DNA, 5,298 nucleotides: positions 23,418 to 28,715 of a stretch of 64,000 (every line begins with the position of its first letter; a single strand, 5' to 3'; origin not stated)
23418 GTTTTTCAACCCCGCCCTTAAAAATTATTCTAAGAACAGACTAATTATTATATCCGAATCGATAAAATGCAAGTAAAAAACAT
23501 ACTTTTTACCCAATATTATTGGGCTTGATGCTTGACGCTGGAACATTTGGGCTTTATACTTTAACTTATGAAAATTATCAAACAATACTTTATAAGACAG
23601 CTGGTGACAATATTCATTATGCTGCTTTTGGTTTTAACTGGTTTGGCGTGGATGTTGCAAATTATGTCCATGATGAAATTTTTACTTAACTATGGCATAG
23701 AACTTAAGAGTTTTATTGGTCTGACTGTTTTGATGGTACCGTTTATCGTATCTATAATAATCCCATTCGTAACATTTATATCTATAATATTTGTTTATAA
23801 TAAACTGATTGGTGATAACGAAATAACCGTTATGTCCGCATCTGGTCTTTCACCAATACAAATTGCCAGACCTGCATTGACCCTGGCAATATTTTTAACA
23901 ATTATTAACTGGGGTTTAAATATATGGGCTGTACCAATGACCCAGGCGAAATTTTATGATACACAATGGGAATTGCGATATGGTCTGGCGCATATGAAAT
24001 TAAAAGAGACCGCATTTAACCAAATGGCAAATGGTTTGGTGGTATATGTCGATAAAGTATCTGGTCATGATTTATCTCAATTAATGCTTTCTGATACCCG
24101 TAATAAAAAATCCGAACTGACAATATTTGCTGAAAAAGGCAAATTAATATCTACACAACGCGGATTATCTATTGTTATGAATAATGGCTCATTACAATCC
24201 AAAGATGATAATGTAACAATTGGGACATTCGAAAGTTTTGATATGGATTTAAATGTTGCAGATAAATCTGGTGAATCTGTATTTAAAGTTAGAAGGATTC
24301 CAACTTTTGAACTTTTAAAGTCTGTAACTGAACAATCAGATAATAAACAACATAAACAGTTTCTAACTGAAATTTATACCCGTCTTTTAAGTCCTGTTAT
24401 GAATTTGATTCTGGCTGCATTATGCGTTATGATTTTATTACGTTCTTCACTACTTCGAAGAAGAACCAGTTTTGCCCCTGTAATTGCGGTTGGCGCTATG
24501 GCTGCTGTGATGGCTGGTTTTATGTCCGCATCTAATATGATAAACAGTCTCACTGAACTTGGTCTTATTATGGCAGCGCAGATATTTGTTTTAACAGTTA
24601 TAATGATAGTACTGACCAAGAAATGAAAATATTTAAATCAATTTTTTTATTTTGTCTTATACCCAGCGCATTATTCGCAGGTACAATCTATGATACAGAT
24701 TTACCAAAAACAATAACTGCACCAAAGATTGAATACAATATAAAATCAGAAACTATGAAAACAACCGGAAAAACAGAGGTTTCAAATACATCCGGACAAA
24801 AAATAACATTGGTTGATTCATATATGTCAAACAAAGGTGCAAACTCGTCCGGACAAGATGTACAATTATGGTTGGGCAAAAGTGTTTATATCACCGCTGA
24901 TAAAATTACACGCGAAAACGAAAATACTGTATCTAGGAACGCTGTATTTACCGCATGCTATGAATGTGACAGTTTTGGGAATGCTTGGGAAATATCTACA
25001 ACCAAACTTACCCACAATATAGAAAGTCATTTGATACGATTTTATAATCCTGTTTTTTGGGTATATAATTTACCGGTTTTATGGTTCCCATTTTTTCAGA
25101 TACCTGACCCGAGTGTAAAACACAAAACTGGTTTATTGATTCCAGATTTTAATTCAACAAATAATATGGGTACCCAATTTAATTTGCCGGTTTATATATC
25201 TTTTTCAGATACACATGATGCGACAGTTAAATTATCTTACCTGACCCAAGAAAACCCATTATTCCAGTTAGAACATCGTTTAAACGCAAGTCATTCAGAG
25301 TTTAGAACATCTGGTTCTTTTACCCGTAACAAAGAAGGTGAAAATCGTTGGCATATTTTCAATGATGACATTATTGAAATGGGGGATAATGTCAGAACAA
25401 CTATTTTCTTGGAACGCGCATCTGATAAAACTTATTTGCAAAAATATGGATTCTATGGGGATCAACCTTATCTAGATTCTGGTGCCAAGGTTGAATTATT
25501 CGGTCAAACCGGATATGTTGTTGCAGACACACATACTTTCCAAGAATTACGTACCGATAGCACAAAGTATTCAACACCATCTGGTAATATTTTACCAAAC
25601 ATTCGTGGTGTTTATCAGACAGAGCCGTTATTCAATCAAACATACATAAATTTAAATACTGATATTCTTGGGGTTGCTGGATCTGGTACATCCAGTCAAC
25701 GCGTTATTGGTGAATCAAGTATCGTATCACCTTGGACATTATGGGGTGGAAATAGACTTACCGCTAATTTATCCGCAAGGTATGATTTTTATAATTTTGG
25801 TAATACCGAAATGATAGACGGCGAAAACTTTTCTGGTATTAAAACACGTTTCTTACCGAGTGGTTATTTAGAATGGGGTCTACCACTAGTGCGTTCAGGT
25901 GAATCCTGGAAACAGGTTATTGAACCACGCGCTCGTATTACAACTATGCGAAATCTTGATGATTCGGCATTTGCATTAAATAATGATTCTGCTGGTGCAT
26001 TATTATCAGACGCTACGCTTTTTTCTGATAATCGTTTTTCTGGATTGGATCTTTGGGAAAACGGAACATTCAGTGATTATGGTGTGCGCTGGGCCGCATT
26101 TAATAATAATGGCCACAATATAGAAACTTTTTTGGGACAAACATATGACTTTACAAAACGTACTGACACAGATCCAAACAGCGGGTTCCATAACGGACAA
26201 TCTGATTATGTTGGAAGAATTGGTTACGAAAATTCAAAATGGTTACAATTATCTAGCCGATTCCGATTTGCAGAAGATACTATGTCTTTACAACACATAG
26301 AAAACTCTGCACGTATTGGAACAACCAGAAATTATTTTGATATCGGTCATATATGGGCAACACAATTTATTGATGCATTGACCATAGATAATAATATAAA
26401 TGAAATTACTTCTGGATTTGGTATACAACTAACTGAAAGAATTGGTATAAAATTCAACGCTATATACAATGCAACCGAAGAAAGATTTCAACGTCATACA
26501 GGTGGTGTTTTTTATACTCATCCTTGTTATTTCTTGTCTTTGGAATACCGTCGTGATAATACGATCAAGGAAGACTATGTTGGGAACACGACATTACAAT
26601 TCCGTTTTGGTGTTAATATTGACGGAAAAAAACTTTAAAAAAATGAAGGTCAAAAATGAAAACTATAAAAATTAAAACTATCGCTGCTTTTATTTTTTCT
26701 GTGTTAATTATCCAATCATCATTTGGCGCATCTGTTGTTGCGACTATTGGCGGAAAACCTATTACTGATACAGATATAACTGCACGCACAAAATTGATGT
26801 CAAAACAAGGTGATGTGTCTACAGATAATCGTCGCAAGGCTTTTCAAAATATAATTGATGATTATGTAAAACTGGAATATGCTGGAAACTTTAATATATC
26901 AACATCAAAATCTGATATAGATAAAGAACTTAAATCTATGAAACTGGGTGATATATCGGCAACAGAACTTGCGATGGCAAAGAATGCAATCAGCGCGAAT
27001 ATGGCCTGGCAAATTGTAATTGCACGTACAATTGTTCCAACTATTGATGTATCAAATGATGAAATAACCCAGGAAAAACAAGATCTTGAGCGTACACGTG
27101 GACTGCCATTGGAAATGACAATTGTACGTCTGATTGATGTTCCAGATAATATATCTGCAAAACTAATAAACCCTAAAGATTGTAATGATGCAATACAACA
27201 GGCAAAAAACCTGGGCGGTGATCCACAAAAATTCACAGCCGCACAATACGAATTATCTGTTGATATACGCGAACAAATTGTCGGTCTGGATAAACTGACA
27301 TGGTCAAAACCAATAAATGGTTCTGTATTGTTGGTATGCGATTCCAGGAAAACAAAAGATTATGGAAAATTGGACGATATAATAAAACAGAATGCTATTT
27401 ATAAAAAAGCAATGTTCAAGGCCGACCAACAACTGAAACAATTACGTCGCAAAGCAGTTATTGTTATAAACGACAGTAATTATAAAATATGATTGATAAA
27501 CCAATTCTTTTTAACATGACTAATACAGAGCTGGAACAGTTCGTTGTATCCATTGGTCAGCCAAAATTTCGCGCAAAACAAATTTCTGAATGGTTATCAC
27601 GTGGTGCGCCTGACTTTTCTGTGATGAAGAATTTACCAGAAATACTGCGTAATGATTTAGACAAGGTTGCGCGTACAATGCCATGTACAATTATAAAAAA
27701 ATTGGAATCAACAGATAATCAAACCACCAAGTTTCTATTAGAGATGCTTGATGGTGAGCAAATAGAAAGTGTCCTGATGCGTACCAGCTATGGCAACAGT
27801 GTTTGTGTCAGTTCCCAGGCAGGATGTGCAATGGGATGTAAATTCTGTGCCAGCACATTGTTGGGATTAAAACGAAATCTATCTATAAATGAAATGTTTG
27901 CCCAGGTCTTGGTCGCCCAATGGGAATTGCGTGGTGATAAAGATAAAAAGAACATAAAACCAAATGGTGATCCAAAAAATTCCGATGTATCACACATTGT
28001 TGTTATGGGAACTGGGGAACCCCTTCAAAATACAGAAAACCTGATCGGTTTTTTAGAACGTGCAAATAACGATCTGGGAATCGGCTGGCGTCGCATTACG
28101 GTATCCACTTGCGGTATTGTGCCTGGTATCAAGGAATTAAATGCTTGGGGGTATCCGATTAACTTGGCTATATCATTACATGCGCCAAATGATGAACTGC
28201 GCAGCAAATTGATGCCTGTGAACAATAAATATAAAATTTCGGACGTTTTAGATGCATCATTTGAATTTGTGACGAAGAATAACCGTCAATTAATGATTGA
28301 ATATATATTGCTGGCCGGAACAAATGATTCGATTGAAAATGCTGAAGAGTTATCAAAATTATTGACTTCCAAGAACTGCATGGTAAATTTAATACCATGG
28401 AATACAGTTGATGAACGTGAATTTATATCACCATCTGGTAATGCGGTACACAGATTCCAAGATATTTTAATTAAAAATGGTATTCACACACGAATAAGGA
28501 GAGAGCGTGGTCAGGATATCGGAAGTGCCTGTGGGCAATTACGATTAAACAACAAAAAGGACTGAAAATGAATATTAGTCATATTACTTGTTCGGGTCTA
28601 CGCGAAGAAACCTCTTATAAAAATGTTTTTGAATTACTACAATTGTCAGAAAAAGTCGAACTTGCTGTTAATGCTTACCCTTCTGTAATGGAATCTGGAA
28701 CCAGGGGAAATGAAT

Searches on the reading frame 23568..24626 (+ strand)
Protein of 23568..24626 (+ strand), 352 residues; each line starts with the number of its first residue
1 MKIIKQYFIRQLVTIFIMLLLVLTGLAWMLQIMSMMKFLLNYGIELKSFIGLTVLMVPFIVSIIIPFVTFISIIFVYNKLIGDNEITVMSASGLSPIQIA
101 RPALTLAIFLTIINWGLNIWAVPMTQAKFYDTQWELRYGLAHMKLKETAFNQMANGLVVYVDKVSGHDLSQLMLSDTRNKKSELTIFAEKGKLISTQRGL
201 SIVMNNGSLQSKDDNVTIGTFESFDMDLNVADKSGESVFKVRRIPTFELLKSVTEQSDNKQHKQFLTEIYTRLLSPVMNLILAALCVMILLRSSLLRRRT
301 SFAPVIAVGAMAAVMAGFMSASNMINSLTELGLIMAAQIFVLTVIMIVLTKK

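Call 49: search_protein_families(library=pfam, proteins=[window:23568-24626:+], max_evalue=0.001)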
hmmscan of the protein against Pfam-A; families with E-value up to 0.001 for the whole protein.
window:23568-24626:+ (352 aa): 1 family
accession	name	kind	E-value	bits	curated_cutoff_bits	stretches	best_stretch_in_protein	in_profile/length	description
PF03739.19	LptF_LptG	-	5.3e-55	187.3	27.9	1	7-345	2-342/353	Lipopolysaccharide export system permease LptF/LptG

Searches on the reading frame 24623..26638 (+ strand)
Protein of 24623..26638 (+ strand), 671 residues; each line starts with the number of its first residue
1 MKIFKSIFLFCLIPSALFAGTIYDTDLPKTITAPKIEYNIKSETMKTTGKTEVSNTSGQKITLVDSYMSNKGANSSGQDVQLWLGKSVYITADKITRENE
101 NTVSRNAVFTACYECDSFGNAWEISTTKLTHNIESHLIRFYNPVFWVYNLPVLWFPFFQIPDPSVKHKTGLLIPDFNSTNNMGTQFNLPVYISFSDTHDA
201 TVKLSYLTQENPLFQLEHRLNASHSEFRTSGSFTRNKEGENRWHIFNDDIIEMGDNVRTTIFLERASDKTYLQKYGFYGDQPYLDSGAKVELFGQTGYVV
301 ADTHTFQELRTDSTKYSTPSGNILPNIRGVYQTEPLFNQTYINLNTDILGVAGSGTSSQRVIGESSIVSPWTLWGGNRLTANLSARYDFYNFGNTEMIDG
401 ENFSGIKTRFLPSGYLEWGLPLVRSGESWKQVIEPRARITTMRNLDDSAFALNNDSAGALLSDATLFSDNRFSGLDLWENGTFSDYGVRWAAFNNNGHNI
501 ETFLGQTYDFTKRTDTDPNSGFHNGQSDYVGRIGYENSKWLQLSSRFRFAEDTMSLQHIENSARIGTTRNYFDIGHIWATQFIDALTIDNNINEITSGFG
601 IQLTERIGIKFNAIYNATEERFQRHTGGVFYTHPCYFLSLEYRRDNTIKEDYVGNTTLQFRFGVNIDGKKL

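Call 50: search_protein_families(library=pfam, proteins=[window:24623-26638:+], max_evalue=0.001)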
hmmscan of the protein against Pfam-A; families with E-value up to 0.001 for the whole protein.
window:24623-26638:+ (671 aa): 2 families
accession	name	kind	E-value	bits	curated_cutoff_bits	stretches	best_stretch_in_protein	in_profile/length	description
PF04453.20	LptD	-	1.2e-39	137.2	22.4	1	241-606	2-383/384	LPS transport system D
PF19838.5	LptD_2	-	1.5e-05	24.3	22.5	1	147-210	10-76/464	LptD protein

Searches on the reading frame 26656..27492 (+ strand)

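Call 50: search_protein_families(library=pfam, proteins=[window:26656-27492:+], max_evalue=0.001)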
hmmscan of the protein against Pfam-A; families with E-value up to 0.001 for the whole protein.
window:26656-27492:+ (278 aa): 1 family
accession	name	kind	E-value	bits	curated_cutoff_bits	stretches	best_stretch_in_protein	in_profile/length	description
PF13624.11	SurA_N_3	-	9.8e-05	22.7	27.2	1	8-96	21-121/162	SurA-like N-terminal domain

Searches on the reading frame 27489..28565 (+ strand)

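Call 50: search_protein_families(library=pfam, proteins=[window:27489-28565:+], max_evalue=0.001)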
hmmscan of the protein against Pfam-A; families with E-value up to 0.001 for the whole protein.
window:27489-28565:+ (358 aa): 2 families
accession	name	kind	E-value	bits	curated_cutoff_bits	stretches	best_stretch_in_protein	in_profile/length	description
PF21016.3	RlmN_N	-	2e-12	47.1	24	1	7-61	3-58/60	Ribosomal RNA large subunit methyltransferase N-terminal domain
PF04055.27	Radical_SAM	-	1.4e-10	42.1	29.5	1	168-283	46-160/166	Radical SAM superfamily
